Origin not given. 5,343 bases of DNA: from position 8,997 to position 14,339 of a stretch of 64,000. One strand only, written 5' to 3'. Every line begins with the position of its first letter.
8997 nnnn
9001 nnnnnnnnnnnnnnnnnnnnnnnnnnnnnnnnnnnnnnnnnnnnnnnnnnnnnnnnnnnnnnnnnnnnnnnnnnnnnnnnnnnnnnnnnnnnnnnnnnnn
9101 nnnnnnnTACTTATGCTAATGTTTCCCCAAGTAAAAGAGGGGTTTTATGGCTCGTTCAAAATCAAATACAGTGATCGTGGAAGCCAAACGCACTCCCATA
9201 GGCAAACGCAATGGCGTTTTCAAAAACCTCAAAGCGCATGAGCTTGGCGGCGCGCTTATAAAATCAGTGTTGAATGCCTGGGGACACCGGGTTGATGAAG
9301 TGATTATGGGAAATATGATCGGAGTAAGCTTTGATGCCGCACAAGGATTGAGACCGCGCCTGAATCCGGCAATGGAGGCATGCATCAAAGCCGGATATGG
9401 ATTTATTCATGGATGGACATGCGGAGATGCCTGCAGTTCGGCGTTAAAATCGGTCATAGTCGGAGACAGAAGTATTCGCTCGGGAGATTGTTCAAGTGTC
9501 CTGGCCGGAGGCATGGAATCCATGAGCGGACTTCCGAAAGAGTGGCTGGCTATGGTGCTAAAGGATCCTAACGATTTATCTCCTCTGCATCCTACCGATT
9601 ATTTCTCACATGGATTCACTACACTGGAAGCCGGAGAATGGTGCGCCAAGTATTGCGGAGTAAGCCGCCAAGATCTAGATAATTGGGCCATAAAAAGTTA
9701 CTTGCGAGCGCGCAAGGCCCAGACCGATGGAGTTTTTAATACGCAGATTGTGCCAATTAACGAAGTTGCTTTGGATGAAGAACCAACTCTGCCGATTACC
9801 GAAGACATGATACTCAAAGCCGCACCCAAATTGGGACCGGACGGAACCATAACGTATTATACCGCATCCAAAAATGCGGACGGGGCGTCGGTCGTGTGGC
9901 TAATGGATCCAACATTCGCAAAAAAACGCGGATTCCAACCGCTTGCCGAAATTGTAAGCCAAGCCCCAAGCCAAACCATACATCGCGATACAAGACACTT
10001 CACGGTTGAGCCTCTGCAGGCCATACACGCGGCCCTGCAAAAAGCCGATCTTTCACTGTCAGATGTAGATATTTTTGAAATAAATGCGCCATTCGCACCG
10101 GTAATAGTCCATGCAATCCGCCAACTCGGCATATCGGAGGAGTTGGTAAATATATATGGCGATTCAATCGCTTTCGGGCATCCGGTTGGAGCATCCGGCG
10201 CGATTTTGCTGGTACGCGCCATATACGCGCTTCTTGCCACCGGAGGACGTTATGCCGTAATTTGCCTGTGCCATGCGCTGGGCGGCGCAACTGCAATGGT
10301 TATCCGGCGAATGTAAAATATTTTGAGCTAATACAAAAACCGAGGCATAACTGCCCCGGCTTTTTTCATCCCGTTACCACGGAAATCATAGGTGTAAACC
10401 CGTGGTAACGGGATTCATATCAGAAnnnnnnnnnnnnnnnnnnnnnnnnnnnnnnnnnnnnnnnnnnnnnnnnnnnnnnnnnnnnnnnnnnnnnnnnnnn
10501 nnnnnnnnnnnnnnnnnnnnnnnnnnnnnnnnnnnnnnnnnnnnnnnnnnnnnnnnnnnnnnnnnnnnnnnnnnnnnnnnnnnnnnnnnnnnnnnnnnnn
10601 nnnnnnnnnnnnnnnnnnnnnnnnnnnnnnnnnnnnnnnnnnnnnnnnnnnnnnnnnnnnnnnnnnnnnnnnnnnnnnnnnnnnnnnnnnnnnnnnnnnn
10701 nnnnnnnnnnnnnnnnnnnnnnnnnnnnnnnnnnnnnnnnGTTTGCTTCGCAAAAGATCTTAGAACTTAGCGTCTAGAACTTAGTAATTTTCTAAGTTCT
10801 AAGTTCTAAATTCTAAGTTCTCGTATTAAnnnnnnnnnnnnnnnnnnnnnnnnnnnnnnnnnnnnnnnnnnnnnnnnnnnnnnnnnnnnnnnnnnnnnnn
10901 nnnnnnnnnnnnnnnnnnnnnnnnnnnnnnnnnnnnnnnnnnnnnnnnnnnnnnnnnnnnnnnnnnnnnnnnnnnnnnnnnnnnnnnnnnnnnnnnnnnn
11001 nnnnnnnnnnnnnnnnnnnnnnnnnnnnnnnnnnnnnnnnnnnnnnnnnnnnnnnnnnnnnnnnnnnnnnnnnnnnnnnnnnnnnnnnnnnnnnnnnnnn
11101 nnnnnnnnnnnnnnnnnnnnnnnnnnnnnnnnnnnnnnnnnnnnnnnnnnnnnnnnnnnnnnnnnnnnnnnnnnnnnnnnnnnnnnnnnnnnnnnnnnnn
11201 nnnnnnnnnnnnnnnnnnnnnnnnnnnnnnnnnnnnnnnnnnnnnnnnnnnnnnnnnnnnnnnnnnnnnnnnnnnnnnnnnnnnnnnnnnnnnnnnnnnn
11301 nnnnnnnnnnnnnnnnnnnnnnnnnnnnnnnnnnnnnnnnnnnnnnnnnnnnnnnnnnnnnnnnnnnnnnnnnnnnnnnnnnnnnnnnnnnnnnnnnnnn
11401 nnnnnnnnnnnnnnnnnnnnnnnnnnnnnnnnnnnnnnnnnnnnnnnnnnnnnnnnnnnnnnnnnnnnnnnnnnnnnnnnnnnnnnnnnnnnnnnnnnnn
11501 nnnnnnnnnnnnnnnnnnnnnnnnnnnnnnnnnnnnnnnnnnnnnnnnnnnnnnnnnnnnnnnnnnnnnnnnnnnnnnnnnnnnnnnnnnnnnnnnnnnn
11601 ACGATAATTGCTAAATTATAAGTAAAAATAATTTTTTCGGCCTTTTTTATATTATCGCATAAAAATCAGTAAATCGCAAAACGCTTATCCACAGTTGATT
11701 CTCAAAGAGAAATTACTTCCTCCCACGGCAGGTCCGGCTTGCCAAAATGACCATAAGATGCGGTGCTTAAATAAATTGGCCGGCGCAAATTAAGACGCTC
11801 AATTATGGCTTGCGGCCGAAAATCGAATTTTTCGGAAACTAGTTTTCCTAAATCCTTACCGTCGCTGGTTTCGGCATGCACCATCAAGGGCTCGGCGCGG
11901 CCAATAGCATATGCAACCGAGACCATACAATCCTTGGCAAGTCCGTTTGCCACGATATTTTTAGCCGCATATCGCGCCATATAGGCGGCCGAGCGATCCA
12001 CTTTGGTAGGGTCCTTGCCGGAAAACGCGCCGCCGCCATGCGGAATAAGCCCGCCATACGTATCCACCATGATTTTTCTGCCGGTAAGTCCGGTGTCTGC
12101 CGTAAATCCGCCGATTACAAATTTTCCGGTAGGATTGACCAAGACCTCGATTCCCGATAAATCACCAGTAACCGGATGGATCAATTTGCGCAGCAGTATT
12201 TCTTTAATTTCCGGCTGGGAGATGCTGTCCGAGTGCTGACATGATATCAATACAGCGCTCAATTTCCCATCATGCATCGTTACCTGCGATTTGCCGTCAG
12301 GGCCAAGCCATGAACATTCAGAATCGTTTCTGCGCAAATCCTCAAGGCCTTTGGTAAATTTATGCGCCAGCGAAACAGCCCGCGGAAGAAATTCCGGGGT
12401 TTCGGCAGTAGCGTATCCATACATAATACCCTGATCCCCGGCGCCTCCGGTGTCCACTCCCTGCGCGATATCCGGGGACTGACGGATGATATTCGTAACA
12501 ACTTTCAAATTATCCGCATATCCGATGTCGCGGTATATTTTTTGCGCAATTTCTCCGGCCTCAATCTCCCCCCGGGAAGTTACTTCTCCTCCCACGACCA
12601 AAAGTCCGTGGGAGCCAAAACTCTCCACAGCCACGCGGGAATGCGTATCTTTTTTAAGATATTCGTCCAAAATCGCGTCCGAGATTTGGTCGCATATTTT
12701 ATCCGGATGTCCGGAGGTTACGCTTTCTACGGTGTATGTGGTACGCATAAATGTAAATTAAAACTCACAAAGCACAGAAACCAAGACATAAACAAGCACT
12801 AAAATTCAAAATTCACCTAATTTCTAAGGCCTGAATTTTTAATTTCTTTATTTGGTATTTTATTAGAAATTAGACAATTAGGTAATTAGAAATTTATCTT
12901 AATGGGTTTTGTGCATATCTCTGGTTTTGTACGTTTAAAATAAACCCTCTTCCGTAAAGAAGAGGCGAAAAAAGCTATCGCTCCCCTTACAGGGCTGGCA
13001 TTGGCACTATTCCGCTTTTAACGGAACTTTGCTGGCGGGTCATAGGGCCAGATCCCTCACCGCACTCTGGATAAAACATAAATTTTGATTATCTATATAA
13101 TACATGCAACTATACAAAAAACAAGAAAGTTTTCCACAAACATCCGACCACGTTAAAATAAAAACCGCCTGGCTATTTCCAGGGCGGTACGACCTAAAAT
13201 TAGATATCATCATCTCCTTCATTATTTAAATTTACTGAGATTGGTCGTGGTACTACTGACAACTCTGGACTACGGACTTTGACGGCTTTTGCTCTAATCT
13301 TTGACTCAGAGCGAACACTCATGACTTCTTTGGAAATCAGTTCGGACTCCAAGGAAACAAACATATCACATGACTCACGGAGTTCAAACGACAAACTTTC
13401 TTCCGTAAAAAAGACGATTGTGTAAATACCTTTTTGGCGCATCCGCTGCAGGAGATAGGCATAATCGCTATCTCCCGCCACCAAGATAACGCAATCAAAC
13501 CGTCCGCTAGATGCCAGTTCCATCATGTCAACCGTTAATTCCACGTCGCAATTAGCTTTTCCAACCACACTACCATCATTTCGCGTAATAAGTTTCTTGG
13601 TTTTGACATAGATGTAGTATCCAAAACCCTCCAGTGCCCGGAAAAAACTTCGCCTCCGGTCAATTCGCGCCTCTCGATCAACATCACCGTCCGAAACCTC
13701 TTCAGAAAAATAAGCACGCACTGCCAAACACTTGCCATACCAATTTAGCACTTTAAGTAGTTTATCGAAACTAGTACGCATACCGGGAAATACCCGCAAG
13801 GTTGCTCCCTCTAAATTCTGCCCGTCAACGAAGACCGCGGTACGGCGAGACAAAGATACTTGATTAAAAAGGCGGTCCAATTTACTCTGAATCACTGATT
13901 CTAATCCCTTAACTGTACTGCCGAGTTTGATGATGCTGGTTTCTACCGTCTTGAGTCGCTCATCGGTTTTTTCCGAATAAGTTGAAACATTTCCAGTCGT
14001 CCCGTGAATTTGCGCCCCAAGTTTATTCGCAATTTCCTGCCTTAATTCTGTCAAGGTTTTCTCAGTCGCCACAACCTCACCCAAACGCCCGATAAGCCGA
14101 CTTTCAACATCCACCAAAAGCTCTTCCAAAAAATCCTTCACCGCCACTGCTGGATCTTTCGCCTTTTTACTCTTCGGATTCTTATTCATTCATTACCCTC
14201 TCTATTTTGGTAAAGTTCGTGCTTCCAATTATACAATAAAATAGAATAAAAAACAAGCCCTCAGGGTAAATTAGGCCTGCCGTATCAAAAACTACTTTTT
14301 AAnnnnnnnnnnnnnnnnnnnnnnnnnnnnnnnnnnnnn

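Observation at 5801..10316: MIO ammonia-lyase + acyl-CoA ligase + thiolase trio (possible aromatic acid to CoA-ester beta-oxidative pathway)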

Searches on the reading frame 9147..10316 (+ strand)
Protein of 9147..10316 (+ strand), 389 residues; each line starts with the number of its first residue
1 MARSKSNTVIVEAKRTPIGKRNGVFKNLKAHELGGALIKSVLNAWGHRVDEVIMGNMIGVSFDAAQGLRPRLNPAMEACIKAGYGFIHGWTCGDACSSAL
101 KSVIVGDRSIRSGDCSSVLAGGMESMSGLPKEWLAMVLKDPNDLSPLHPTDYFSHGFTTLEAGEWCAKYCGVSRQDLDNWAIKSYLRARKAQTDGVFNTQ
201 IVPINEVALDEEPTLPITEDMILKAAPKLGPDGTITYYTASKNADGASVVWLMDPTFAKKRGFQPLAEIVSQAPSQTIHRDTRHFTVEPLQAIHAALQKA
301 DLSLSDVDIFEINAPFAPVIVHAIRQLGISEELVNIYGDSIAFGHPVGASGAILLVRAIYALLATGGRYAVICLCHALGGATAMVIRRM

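Call 3: search_protein_families(library=pfam, proteins=[window:9147-10316:+])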
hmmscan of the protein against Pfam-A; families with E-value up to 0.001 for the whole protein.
window:9147-10316:+ (389 aa): 3 families
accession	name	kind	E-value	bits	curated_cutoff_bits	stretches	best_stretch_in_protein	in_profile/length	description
PF00108.29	Thiolase_N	-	8.9e-41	140.4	26.4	1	9-254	2-258/260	Thiolase, N-terminal domain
PF02803.24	Thiolase_C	-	7.5e-30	103.5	27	1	265-387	3-122/123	Thiolase, C-terminal domain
PF00109.32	ketoacyl-synt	-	0.0005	20.2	20.8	1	95-127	173-205/252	Beta-ketoacyl synthase, N-terminal domain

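Call 4: search_protein_families(library=ncbifam, proteins=[window:9147-10316:+])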
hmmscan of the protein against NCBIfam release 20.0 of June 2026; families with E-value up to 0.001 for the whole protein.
window:9147-10316:+ (389 aa): 39 families (the best 25 are shown)
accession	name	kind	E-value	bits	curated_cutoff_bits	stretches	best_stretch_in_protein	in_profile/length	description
TIGR01930.1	AcCoA-C-Actrans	subfamily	4.8e-80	269.3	240.55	1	10-386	1-384/385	acetyl-CoA C-acyltransferase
NF006086.0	PRK08235.1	equivalog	3.5e-64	217.4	526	1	6-386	2-390/393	acetyl-CoA C-acetyltransferase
NF005212.0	PRK06690.1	equivalog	5.9e-58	196.8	498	1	7-385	3-357/363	acetyl-CoA C-acyltransferase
NF005865.0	PRK07801.1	equivalog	8.1e-56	189.9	591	1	7-389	3-382/382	acetyl-CoA C-acetyltransferase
NF005805.0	PRK07661.1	equivalog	3.4e-55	187.5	633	1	7-384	3-386/391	acetyl-CoA C-acetyltransferase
NF006552.0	PRK09051.1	subfamily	3.4e-54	184.6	565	1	5-388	3-394/395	beta-ketothiolase BktB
NF005404.0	PRK06954.1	subfamily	8.6e-54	183.1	687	1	4-386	5-394/397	acetyl-CoA C-acetyltransferase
NF005889.0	PRK07850.1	equivalog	3.4e-53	181.1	515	1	6-389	2-387/387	steroid 3-ketoacyl-CoA thiolase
NF005890.0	PRK07851.1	equivalog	4.4e-53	180.7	580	2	162-389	176-405/406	acetyl-CoA C-acetyltransferase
NF042967.1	AcCoAtase_PhaA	equivalog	7.9e-53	180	740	1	7-388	3-395/396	acetyl-CoA acetyltransferase PhaA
NF042999.1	bketothiol_BktB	equivalog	5.3e-51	174.1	725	1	7-388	4-393/394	beta-ketothiolase BktB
NF006001.0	PRK08131.1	equivalog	6.5e-51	173.5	622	2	160-388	163-399/401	3-oxoadipyl-CoA thiolase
NF006551.0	PRK09050.1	subfamily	1.7e-50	172.3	605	2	161-388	165-400/401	3-oxoadipyl-CoA thiolase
NF006553.0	PRK09052.1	equivalog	8.8e-49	166.6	567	2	206-388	219-398/399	acetyl-CoA C-acyltransferase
TIGR02430.1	pcaF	equivalog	1.3e-48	166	597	2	161-389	164-400/400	3-oxoadipyl-CoA thiolase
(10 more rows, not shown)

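Call 23: search_solved_structures(query=window:9147-10316:+, show_alignments=1)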
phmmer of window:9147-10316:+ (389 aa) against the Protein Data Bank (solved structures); distinct sequences matched with E-value up to 0.001: 93 (the best 60 are shown).
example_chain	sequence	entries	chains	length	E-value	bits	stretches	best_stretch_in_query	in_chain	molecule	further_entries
5lp7_H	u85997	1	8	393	8.2e-54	186.3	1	7-385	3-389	Acetyl-CoA acetyltransferase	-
7cw4_A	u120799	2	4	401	3.9e-53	184.1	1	6-386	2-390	Acetyl-CoA acetyltransferase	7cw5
7ldw_A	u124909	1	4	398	5.8e-51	176.9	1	6-387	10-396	Acetyl-CoA acetyltransferase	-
7ldv_A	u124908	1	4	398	8.8e-51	176.3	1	6-387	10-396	Acetyl-CoA acetyltransferase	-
7ldu_A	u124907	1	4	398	9.5e-51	176.2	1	6-387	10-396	Acetyl-CoA acetyltransferase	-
7ldc_A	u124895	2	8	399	9.5e-51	176.2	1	6-387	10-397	Acetyl-CoA acetyltransferase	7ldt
7lcl_A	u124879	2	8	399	3.8e-50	174.2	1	6-387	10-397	Acetyl-CoA acetyltransferase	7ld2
7lca_A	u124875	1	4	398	1.2e-49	172.6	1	6-387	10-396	Acetyl-CoA acetyltransferase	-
7lbz_A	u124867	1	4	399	1.2e-49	172.6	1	6-387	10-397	Acetyl-CoA acetyltransferase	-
1wl4_A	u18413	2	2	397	2.4e-49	171.6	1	7-388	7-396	acetyl-Coenzyme A acetyltransferase 2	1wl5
9v13_A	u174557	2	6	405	2.6e-49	171.5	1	7-388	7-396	Acetyl-CoA acetyltransferase, cytosolic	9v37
1m1t_A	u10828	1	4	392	6.1e-49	170.3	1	7-387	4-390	Acetyl-CoA acetyltransferase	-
1m4s_A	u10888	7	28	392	6.8e-49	170.1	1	7-387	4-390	Acetyl-CoA acetyltransferase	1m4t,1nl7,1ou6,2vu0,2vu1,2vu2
1dlu_A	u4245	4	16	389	1.3e-48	169.2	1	9-387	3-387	BIOSYNTHETIC THIOLASE | BIOSYNTHETIC THIOLASE ACETYLATED AT CYS89 | PROTEIN (ACETOACETYL-COA THIOLASE)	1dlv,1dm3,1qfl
2wkv_A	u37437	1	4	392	3.5e-48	167.8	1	7-387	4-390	ACETYL-COA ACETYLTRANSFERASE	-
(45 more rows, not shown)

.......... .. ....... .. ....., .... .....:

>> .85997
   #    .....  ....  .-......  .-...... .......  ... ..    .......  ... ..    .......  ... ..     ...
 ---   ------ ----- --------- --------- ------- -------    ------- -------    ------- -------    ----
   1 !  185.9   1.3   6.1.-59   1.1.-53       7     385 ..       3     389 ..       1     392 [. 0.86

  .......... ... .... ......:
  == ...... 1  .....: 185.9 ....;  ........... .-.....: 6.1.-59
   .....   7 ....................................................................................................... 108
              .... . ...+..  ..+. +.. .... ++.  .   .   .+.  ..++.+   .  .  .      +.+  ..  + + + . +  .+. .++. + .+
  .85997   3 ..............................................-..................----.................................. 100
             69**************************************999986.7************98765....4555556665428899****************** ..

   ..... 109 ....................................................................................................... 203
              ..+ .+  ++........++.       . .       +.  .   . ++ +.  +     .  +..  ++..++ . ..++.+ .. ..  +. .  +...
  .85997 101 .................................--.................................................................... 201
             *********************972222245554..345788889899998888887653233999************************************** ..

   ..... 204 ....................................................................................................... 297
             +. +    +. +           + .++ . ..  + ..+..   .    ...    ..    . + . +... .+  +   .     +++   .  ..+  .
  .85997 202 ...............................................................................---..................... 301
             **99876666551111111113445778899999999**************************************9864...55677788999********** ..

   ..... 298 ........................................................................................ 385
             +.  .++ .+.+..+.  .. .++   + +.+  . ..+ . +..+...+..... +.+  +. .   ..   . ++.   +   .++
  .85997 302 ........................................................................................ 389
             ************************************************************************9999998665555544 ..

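Call 55: find_homologous_proteins(query=window:9147-10316:+)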
Query window:9147-10316:+ (389 aa): 6197 proteins with E <= 0.001 among 8000 candidates; the best 120 are listed.
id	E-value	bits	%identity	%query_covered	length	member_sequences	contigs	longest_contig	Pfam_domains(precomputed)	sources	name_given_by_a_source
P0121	1.3e-219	747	84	100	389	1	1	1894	PF02803.25,PF00108.30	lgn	-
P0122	8.0e-157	540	66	100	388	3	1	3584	PF02803.25,PF00108.30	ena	-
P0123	1.1e-96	342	48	99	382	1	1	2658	PF02803.25,PF00109.33,PF00108.30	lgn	-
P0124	1.0e-92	329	46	97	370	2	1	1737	PF02803.25,PF00109.33,PF00108.30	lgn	-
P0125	3.2e-92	328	45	99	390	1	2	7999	PF02803.25,PF00108.30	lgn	-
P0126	1.2e-91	326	46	99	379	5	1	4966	PF02803.25,PF00109.33,PF00108.30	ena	-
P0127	1.4e-87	312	43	99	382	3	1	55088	PF02803.25,PF00108.30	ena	-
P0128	1.5e-87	312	43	100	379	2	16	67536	PF02803.25,PF00108.30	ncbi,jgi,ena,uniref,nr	ncbi:hypothetical protein A2662_01625 [Candidatus Giovannonibacteria bacterium RIFCSPHIGHO2_01_FULL_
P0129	2.8e-87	311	43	100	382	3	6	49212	PF02803.25,PF00108.30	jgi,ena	-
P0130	4.8e-76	274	42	100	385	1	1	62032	PF02803.25,PF00108.30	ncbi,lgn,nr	ncbi:MAG: thiolase family protein [bacterium]|nr:thiolase family protein [bacterium]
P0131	1.1e-60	224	39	98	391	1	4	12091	PF02803.25,PF00109.33,PF00108.30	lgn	-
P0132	1.0e-57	214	37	98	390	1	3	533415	PF02803.25,PF00108.30,PF22691.3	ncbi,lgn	-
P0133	2.9e-56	209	36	98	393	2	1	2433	PF02803.25,PF00108.30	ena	-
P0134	5.7e-56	208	39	98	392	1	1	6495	PF02803.25,PF00108.30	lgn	-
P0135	6.2e-56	208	38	97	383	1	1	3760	PF02803.25,PF00108.30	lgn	-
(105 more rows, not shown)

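Call 58: find_encoding_contigs(protein=P0130, flank=10000, max_places=1)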
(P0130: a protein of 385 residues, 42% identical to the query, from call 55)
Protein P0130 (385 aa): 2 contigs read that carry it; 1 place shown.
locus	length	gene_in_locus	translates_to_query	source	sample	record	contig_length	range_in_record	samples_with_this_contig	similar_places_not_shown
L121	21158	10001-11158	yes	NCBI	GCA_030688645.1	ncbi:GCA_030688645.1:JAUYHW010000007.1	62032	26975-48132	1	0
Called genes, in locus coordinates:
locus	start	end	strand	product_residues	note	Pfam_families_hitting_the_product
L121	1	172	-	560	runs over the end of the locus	PF01743:PolyA_pol, PF12627:PolyA_pol_RNAbd, PF01966:HD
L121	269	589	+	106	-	-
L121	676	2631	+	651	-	PF03030:H_PPase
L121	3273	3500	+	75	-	-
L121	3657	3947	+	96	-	-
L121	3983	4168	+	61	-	-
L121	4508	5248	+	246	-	-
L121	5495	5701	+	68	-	-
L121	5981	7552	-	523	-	PF00221:Lyase_aromatic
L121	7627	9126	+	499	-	PF00501:AMP-binding, PF13193:AMP-binding_C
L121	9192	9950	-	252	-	PF00106:adh_short, PF01073:3Beta_HSD (weak), PF01370:Epimerase, PF08659:KR, PF23441:SDR (weak), PF13561:adh_short_C2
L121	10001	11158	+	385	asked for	PF00108:Thiolase_N, PF02803:Thiolase_C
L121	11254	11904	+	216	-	-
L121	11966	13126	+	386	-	PF22691:Thiolase_C_1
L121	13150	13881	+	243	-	PF00378:ECH_1, PF16113:ECH_2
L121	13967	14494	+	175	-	-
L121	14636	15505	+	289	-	PF01558:POR, PF00037:Fer4 (faint), PF12797:Fer4_2 (faint), PF12837:Fer4_6 (faint), PF13237:Fer4_10 (faint), PF14697:Fer4_21 (weak), PF13187:Fer4_9 (weak)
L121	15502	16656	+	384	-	PF01855:POR_N, PF17147:PFOR_II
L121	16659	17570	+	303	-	PF02775:TPP_enzyme_C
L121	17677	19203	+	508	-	PF01642:MM_CoA_mutase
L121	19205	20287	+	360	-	PF02310:B12-binding, PF03308:MeaB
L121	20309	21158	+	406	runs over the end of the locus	PF02771:Acyl-CoA_dh_N, PF02770:Acyl-CoA_dh_M, PF00441:Acyl-CoA_dh_1, PF08028:Acyl-CoA_dh_2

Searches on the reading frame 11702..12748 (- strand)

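Call 3: search_protein_families(library=pfam, proteins=[window:11702-12748:-])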
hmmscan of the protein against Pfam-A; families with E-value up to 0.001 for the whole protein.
window:11702-12748:- (348 aa): 3 families
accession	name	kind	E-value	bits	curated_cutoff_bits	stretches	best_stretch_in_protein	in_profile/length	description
PF02773.21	S-AdoMet_synt_C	-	2.7e-57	193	25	1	212-343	1-137/138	S-adenosylmethionine synthetase, C-terminal domain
PF02772.21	S-AdoMet_synt_M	-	6.2e-30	104.2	29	1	102-210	3-120/120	S-adenosylmethionine synthetase, central domain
PF00438.25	S-AdoMet_synt_N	-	1.1e-27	96.9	33.1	1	4-83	3-90/99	S-adenosylmethionine synthetase, N-terminal domain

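Call 4: search_protein_families(library=ncbifam, proteins=[window:11702-12748:-])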
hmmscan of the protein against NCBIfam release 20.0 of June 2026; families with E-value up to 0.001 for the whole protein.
window:11702-12748:- (348 aa): 1 family
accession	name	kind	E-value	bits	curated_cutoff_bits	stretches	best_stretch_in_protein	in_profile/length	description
TIGR01034.1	metK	equivalog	1.4e-128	429.1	309.4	1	5-345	2-367/377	methionine adenosyltransferase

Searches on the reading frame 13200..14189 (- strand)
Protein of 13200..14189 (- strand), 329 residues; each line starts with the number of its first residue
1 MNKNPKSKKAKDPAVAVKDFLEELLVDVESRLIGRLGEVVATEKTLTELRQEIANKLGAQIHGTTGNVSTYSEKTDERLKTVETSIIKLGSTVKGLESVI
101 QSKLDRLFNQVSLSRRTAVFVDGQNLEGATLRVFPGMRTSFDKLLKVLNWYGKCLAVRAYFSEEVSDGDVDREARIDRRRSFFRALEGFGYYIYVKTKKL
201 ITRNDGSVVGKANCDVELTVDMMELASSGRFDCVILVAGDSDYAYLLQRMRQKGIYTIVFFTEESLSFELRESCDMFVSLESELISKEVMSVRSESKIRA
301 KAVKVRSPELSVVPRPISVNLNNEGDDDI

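Call 3: search_protein_families(library=pfam, proteins=[window:13200-14189:-])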
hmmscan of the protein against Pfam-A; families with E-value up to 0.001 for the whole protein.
window:13200-14189:- (329 aa): 1 family
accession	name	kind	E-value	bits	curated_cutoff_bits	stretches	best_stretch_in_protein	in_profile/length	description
PF01936.24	NYN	-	8e-26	91.7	24.2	1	116-281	1-145/145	NYN domain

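Call 4: search_protein_families(library=ncbifam, proteins=[window:13200-14189:-])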
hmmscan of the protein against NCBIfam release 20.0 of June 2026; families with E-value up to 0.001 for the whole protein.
window:13200-14189:- (329 aa): 1 family
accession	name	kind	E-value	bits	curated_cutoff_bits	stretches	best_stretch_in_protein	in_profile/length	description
TIGR00288.1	TIGR00288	hypoth_equivalog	4e-08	33.3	178.45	1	208-283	83-158/160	TIGR00288 family NYN domain-containing protein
